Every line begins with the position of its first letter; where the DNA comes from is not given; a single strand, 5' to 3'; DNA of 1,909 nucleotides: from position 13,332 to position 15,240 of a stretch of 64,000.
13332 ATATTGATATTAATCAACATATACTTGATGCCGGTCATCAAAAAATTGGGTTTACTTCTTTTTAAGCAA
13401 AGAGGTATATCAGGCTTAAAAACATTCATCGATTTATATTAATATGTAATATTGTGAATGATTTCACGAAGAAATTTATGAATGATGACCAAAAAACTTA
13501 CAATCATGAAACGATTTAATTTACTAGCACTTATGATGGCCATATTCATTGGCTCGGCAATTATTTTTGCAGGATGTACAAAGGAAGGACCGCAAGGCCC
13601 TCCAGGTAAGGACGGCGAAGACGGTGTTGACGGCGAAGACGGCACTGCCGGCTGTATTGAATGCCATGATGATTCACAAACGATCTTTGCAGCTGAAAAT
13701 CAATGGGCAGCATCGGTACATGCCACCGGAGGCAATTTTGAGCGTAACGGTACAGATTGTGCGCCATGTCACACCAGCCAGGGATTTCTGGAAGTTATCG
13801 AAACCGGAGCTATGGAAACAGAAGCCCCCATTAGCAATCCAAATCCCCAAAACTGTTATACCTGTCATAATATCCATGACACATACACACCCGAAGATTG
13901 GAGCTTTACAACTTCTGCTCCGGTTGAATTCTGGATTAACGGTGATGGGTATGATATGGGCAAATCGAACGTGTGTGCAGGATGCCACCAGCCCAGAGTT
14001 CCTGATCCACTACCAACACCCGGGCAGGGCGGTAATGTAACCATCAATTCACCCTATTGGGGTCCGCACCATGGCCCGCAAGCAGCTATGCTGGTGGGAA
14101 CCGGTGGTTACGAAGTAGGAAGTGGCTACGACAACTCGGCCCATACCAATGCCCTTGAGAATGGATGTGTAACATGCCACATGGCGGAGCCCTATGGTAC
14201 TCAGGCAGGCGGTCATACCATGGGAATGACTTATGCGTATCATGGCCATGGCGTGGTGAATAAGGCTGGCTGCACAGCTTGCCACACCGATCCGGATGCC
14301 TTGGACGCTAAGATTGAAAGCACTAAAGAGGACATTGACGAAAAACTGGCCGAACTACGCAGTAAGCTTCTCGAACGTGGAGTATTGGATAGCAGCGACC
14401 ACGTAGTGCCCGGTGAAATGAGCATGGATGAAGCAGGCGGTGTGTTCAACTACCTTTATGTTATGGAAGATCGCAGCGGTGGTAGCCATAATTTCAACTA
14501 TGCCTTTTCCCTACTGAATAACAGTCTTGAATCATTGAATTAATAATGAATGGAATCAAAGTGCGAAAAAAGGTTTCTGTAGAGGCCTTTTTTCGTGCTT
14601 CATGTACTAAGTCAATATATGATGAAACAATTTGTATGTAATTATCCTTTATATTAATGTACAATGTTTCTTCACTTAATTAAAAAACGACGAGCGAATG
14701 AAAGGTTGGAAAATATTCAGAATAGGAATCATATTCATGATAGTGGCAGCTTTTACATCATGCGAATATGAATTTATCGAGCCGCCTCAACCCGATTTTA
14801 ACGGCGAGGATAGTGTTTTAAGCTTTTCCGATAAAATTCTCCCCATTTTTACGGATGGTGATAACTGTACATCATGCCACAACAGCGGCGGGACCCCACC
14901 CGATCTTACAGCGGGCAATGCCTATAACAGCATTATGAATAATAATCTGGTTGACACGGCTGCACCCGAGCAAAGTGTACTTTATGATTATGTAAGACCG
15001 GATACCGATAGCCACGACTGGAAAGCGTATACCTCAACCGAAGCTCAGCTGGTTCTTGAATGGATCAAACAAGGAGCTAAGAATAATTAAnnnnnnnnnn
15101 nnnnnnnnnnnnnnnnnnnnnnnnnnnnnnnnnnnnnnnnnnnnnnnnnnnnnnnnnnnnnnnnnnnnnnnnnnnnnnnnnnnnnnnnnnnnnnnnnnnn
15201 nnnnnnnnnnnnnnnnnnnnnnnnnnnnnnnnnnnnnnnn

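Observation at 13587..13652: Collagen-like Gly-X-Y tract between the lipid anchor and the first haem of a hexahaem cytochrome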

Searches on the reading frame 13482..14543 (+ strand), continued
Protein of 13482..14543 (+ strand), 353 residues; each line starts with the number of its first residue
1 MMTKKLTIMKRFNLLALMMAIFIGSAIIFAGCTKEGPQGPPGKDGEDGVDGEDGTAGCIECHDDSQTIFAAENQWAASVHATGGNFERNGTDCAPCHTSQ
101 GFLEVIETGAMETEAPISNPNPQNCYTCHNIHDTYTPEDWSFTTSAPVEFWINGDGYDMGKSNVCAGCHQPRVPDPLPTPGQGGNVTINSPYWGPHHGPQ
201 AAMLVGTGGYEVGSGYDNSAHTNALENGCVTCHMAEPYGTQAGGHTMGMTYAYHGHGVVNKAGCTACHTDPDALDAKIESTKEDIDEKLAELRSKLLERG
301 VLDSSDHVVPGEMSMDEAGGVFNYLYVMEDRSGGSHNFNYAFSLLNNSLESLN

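Call 61: list_cluster_members(proteins=[P0001, P0017, P0086, P0101, P0119, P0076])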
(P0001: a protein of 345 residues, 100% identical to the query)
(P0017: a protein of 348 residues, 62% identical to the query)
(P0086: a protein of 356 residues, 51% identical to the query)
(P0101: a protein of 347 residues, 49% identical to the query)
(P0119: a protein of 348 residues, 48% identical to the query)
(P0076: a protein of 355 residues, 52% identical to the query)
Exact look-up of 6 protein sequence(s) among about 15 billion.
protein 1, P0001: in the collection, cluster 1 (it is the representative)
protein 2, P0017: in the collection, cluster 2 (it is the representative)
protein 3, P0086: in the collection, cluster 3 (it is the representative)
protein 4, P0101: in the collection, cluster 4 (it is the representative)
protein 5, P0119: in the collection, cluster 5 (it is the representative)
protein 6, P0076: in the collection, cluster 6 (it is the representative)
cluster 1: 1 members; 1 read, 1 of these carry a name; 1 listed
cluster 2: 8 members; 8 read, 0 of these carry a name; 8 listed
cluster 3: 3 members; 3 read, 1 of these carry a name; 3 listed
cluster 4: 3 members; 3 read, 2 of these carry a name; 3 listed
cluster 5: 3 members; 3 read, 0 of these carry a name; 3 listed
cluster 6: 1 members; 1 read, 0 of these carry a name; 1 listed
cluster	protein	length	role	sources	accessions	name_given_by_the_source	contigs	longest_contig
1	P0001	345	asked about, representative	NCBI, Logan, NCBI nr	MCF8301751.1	MAG: hypothetical protein K9I94_00645 [Bacteroidales bacterium] | hypothetical protein [Bacteroidales bacterium]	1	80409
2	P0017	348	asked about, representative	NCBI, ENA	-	-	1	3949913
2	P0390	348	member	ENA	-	-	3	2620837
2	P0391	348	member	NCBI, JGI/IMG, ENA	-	-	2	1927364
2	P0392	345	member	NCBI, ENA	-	-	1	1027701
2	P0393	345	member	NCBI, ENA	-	-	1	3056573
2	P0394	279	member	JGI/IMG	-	-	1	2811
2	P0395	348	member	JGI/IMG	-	-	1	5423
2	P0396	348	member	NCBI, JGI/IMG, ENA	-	-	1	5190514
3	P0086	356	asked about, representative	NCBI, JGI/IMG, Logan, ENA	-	-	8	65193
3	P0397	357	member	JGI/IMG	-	hypothetical protein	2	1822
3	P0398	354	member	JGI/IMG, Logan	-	-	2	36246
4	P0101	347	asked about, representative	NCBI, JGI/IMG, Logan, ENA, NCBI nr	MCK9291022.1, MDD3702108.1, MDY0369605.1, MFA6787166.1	MAG: hypothetical protein WCR58_08100 [Bacteroidales bacterium] | nitrate/TMAO reductase-like tetraheme cytochrome c subunit | hypothetical protein [Bacteroidales bacterium]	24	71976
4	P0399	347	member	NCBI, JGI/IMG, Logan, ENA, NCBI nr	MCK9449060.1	MAG: hypothetical protein M0Q41_08795 [Bacteroidales bacterium] | hypothetical protein [Bacteroidales bacterium]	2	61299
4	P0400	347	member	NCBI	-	-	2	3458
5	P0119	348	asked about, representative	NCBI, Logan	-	-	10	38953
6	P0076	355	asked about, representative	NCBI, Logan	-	-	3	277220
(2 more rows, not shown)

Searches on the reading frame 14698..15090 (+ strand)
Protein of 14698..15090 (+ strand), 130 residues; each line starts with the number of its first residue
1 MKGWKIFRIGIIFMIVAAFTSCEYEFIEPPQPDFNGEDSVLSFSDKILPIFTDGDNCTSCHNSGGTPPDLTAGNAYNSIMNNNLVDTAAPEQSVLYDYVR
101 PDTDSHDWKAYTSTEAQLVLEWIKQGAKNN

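Call 3: search_protein_families(library=pfam, proteins=[window:14698-15090:+], max_evalue=0.1)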
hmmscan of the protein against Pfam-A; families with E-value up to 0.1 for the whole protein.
window:14698-15090:+ (130 aa): 1 family
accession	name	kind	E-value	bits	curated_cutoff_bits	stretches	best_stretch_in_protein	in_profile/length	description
PF09699.15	Paired_CXXCH_1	-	0.054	13.6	20.6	1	52-67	5-19/41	Doubled CXXCH motif (Paired_CXXCH_1)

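Call 4: search_protein_families(library=ncbifam, proteins=[window:14698-15090:+], max_evalue=0.1)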
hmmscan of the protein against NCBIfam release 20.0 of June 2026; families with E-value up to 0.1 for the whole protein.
window:14698-15090:+ (130 aa): 2 families
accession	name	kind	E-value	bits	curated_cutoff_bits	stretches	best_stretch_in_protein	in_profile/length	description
NF047812.1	LIC11213_lipo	equivalog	0.0002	21.5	100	1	55-128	50-117/118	LIC11213 family lipoprotein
TIGR01905.1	paired_CXXCH_1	subfamily_domain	0.077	12.9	25.2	0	53-67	6-19/41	doubled CXXCH domain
